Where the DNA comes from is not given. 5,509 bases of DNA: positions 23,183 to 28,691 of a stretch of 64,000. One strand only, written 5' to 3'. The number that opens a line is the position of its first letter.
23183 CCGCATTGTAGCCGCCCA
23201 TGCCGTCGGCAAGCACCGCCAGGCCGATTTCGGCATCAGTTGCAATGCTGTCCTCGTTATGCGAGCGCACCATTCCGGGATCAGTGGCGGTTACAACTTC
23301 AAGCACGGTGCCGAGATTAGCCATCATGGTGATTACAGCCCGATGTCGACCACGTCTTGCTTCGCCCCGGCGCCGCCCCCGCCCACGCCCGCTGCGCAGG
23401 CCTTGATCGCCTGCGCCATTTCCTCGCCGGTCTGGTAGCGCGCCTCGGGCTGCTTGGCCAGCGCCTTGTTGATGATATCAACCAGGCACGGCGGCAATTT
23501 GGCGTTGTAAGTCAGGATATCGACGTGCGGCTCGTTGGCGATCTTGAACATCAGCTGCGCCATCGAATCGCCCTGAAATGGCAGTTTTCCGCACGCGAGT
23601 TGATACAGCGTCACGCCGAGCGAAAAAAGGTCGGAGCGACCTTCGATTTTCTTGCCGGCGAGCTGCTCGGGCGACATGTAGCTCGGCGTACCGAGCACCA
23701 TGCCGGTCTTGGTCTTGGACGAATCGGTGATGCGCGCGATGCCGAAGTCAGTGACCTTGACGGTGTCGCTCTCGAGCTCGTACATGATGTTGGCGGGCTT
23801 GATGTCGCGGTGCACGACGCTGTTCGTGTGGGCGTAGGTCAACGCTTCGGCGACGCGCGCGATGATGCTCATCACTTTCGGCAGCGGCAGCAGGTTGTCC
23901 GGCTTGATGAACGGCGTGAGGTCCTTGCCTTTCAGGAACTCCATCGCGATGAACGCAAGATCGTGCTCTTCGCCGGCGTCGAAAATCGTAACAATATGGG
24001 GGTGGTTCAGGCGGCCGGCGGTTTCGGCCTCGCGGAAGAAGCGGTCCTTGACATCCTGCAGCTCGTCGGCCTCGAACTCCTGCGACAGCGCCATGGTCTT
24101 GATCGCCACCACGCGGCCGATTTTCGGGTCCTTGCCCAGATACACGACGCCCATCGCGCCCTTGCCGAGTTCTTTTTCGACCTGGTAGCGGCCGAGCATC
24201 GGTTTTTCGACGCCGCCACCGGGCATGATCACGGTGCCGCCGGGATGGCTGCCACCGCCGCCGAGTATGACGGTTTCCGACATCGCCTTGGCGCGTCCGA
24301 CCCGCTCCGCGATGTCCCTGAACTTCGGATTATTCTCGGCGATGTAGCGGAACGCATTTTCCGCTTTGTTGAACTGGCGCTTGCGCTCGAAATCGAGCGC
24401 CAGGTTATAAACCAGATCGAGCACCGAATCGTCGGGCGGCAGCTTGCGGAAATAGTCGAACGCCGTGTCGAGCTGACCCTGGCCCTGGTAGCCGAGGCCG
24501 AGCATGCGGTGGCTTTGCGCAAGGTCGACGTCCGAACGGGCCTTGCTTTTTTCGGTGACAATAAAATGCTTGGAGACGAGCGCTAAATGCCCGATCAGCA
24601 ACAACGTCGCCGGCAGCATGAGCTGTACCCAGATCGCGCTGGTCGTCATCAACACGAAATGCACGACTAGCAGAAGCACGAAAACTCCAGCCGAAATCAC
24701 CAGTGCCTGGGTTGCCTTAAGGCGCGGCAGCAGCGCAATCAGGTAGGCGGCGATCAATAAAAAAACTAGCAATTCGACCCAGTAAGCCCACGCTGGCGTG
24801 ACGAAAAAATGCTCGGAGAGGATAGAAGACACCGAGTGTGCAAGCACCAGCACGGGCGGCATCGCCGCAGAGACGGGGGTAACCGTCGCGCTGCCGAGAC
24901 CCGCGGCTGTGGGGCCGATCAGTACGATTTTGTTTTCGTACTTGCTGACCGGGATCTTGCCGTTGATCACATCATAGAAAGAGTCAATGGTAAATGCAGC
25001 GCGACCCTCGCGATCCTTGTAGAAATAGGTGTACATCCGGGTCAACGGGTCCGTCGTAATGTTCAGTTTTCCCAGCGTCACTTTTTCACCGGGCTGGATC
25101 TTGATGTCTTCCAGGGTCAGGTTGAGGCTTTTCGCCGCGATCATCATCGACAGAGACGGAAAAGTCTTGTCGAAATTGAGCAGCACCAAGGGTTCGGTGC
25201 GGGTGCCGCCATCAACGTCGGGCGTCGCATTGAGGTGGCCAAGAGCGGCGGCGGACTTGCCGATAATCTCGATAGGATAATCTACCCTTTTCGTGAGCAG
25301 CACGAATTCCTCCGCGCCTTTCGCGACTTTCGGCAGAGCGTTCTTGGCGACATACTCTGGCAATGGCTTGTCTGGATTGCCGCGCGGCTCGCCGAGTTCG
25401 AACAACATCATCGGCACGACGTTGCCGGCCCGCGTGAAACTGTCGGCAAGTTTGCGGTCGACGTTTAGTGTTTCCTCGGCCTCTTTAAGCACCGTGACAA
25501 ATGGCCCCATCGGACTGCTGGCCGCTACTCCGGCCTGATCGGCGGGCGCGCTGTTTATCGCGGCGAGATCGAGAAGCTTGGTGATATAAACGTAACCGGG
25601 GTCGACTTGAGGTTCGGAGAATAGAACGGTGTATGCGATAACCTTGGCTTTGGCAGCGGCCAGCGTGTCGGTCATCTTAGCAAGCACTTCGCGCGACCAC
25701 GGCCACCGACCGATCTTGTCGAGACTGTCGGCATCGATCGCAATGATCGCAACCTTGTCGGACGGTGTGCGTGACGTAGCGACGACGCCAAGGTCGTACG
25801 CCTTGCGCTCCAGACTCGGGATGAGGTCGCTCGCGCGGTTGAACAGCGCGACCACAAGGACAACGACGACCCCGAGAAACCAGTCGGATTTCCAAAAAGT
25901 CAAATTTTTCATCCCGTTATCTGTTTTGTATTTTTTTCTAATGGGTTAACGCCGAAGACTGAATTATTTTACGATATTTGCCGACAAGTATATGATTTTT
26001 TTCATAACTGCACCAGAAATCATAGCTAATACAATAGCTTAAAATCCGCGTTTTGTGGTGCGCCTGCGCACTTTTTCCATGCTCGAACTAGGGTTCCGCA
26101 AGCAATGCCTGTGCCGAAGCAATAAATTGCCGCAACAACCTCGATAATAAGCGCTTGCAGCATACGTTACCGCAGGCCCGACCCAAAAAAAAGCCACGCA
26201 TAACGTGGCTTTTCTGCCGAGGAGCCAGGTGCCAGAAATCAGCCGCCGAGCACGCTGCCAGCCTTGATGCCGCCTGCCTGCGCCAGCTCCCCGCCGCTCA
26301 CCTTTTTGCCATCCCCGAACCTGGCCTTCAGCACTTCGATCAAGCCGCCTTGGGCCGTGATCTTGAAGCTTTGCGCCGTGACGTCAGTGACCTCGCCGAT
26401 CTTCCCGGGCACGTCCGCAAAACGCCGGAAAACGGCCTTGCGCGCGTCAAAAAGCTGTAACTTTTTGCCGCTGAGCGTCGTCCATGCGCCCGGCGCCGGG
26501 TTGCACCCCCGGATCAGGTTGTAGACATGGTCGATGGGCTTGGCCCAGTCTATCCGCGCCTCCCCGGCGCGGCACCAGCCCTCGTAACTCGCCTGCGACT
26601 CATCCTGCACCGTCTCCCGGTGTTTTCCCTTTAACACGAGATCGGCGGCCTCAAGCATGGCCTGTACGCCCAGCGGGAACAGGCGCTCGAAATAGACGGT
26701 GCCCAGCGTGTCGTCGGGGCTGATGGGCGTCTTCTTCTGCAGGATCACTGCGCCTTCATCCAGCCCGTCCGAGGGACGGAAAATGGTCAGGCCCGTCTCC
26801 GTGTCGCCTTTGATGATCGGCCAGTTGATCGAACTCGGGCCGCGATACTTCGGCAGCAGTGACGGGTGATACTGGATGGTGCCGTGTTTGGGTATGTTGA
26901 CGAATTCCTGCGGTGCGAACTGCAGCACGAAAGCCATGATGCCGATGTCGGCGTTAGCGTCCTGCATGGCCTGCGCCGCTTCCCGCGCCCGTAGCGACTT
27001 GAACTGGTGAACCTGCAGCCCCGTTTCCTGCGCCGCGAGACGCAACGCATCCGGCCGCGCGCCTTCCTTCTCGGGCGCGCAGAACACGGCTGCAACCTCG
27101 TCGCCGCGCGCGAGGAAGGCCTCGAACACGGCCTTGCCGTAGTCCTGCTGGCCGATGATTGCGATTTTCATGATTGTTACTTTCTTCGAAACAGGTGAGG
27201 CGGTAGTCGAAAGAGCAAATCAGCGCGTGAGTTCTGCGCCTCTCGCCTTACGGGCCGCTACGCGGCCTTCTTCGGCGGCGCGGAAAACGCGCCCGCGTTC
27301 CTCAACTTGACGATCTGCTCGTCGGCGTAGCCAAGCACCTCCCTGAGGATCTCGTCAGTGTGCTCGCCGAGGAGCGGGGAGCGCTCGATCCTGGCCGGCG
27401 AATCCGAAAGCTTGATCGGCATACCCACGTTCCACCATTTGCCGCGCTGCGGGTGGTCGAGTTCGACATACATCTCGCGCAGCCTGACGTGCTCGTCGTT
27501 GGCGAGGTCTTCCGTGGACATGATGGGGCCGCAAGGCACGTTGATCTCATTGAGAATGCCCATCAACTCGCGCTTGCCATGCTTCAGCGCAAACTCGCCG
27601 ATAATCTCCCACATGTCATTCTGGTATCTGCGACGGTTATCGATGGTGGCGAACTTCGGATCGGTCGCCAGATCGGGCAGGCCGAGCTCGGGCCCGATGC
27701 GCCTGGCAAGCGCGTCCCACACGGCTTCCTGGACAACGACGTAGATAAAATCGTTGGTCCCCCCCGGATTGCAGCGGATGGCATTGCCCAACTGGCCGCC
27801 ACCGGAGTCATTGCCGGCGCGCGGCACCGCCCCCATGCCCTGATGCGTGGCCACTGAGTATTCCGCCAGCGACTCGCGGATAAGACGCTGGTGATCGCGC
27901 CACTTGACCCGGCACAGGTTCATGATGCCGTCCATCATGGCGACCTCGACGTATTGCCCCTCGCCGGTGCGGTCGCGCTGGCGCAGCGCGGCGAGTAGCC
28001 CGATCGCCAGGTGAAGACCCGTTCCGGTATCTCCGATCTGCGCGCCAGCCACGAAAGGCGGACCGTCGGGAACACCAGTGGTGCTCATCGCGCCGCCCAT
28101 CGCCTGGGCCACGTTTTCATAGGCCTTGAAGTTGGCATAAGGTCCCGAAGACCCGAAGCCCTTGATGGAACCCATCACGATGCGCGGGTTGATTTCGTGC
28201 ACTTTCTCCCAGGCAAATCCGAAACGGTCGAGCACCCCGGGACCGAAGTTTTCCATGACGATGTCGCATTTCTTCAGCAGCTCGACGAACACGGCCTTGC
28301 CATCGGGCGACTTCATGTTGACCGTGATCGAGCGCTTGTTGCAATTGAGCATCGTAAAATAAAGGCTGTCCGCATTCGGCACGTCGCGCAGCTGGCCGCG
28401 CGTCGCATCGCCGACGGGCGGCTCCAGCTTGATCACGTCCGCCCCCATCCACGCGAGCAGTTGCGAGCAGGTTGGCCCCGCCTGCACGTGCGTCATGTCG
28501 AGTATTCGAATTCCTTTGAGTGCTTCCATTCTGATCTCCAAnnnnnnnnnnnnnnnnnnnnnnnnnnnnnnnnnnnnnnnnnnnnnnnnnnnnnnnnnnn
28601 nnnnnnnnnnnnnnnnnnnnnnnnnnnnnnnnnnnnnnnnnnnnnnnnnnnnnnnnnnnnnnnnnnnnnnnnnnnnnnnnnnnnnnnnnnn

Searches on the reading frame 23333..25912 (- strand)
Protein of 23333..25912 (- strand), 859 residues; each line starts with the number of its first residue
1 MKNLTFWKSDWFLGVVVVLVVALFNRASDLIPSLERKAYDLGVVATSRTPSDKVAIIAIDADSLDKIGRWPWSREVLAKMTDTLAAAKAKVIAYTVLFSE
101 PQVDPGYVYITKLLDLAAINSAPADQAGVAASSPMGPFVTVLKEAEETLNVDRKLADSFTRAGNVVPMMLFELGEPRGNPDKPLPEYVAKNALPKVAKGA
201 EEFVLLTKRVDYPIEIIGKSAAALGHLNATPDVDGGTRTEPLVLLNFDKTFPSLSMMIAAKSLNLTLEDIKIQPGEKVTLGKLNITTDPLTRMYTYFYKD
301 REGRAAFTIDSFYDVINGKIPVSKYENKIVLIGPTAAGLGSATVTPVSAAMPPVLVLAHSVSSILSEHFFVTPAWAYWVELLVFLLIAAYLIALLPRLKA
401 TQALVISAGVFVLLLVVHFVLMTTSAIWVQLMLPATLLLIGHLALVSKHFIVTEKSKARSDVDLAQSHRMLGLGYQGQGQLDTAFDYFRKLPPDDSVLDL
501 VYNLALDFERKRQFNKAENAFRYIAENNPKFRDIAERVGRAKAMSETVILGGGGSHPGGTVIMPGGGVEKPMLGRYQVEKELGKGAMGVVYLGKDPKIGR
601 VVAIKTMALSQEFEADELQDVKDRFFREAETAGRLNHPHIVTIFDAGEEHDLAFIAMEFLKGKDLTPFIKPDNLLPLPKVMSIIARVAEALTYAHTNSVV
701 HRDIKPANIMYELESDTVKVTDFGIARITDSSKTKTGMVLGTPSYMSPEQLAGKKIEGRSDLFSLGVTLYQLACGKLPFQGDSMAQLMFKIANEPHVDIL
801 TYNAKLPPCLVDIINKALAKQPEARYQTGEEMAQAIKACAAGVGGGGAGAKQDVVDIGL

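Call 3: search_protein_families(library=pfam, proteins=[window:23333-25912:-])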
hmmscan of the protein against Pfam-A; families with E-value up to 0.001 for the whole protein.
window:23333-25912:- (859 aa): 4 families
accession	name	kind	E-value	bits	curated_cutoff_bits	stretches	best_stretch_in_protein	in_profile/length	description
PF00069.31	Pkinase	-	1.2e-55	189.1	31.7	1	576-829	1-255/263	Protein kinase domain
PF05226.16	CHASE2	-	2.5e-51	175.1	26.3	1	17-388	3-252/257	CHASE2 domain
PF07714.23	PK_Tyr_Ser-Thr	-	4.3e-36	125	23.1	1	577-827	2-250/258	Protein tyrosine and serine/threonine kinase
PF07719.23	TPR_2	-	0.00038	20.8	27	0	465-490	1-26/34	Tetratricopeptide repeat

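Call 4: search_protein_families(library=ncbifam, proteins=[window:23333-25912:-])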
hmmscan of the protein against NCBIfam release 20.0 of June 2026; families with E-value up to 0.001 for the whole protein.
window:23333-25912:- (859 aa): 15 families
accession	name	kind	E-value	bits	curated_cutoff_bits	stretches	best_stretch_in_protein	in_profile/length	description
NF033483.0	PknB_PASTA_kin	equivalog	1.4e-89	301.6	450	1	572-841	5-270/563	Stk1 family PASTA domain-containing Ser/Thr kinase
NF052427.1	StpK7MSMEG_1200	equivalog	1.8e-52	178.6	900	1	572-840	5-269/601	serine/threonine protein kinase StpK7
NF047741.1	antiphage_MADS6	equivalog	3.4e-42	144.8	460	2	681-841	302-462/612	methylation-associated defense system protein kinase MAD6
NF009651.0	PRK13184.1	equivalog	2.9e-40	138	839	1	574-838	2-289/932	serine/threonine-protein kinase PknD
TIGR03903.1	TOMM_kin_cyc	equivalog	5.2e-38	130.6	705.75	1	600-839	4-247/1267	TOMM system kinase/cyclase fusion protein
NF053615.1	SerThrKinAfsKStmc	equivalog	7.9e-33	114.1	1300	1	573-813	12-246/809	protein serine/threonine kinase AfsK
NF038150.1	lanthi_synth_IV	equivalog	1.7e-28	99.4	650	1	572-839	187-456/851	class IV lanthionine synthetase LanL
NF033442.0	BREX_PglW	equivalog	9.5e-22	76.6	990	1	574-838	512-768/1391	BREX system serine/threonine kinase PglW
NF038151.1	lanthi_synth_III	equivalog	5.9e-18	64.6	575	1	575-775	221-425/833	class III lanthionine synthetase LanKC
NF058632.1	SerThrKinPrkT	equivalog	4e-12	45.8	280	1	575-795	22-231/322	serine/threonine protein kinase PrkT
NF043056.1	T4SS_LegK1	equivalog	7.1e-12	44.7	550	1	614-769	118-280/516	Dot/Icm T4SS effector kinase LegK1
TIGR03724.2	arch_bud32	equivalog_domain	1.8e-07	30.9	125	1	650-734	65-139/193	KEOPS complex kinase/ATPase Bud32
NF007174.0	PRK09605.1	equivalog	5.3e-06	25.2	447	1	579-733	338-480/535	bifunctional N(6)-L-threonylcarbamoyladenine synthase/serine/threonine protein kinase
NF011460.0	PRK14879.1-1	equivalog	0.00017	20.8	199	1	654-732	87-163/232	Kae1-associated kinase Bud32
NF041408.1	XopAU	subfamily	0.00099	18.8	450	0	682-766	332-408/498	XopAU family type III secretion system effector serine/threonine kinase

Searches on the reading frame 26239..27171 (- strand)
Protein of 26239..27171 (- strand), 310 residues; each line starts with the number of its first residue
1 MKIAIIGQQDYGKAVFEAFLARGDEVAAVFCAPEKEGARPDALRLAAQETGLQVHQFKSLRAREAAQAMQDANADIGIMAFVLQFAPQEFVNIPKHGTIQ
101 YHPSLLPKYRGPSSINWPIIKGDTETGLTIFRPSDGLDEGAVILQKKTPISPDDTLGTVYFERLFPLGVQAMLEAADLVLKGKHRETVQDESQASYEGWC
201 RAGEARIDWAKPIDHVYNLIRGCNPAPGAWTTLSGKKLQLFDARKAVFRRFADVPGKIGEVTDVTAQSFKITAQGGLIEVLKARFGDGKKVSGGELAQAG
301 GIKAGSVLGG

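Call 3: search_protein_families(library=pfam, proteins=[window:26239-27171:-])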
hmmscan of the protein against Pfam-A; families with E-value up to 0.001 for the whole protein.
window:26239-27171:- (310 aa): 2 families
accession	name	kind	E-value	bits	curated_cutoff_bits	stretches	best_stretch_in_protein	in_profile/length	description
PF00551.24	Formyl_trans_N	-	1.8e-31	109.7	26.1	1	1-171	1-176/181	Formyl transferase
PF02911.23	Formyl_trans_C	-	7.4e-17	61.8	21.1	1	204-297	6-96/100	Formyl transferase, C-terminal domain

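Call 4: search_protein_families(library=ncbifam, proteins=[window:26239-27171:-])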
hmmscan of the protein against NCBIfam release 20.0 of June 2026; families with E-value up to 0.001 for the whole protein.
window:26239-27171:- (310 aa): 5 families
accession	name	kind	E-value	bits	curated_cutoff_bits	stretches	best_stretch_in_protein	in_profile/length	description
TIGR00460.1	fmt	equivalog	3e-45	154.7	201.5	1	1-291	1-294/315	methionyl-tRNA formyltransferase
NF005414.0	PRK06988.1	equivalog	8.1e-42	143.3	316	1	2-292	4-297/311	formyltransferase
NF005998.1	PRK08125.1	equivalog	7.1e-37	127.1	777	1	1-306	1-302/649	bifunctional UDP-4-amino-4-deoxy-L-arabinose formyltransferase/UDP-glucuronic acid oxidase ArnA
TIGR00639.1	PurN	equivalog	2.1e-14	53.5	150.1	1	47-183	51-188/192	phosphoribosylglycinamide formyltransferase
NF005755.0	PRK07579.1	equivalog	3.2e-05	23.9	238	1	73-186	65-174/245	dTDP-4-amino-4,6-dideoxyglucose formyltransferase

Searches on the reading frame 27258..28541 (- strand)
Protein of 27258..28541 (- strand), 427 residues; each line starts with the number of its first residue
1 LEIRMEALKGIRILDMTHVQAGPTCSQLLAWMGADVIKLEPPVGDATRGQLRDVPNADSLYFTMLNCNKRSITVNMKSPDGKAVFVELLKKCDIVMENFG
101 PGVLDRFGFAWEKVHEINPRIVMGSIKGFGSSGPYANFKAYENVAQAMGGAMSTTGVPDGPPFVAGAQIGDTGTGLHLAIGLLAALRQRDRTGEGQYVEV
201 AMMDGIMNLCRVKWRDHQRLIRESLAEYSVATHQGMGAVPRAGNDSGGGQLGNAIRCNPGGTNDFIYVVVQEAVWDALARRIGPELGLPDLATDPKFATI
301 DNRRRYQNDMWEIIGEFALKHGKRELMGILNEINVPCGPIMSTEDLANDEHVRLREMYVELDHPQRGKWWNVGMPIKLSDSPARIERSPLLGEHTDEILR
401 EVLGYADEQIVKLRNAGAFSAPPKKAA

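Call 3: search_protein_families(library=pfam, proteins=[window:27258-28541:-])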
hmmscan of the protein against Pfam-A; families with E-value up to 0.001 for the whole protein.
window:27258-28541:- (427 aa): 1 family
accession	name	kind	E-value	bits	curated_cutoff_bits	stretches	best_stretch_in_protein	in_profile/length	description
PF02515.22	CoA_transf_3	-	2.4e-102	343.2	23.3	1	8-395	1-366/366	CoA-transferase family III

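Call 4: search_protein_families(library=ncbifam, proteins=[window:27258-28541:-])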
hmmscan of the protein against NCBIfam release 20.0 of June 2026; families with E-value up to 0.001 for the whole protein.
window:27258-28541:- (427 aa): 7 families
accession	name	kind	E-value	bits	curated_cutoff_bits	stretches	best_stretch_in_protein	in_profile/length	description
NF003809.0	PRK05398.1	subfamily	3.3e-174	579.3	442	1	6-418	3-415/416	formyl-CoA transferase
TIGR03253.1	oxalate_frc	equivalog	2.2e-169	563.6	504.2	1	6-417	2-414/416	formyl-CoA transferase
NF041294.1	Scnl_mescCoAtase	equivalog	1e-71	242.1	700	1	5-399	1-380/381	succinyl-CoA:mesaconate CoA-transferase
NF052585.1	SucGlutTfsCaiB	equivalog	2.7e-71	240.3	750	2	5-206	5-213/394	succinate--glutarate CoA-transferase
NF008511.0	PRK11430.1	equivalog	1.2e-59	202.4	522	1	8-208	10-210/381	CoA:oxalate CoA-transferase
NF002914.1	PRK03525.1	equivalog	5e-34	117.9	413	1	7-418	9-396/400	L-carnitine CoA-transferase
TIGR04253.1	mesacon_CoA_iso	equivalog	4.8e-23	81.8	725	1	8-420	3-401/403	2-methylfumaryl-CoA isomerase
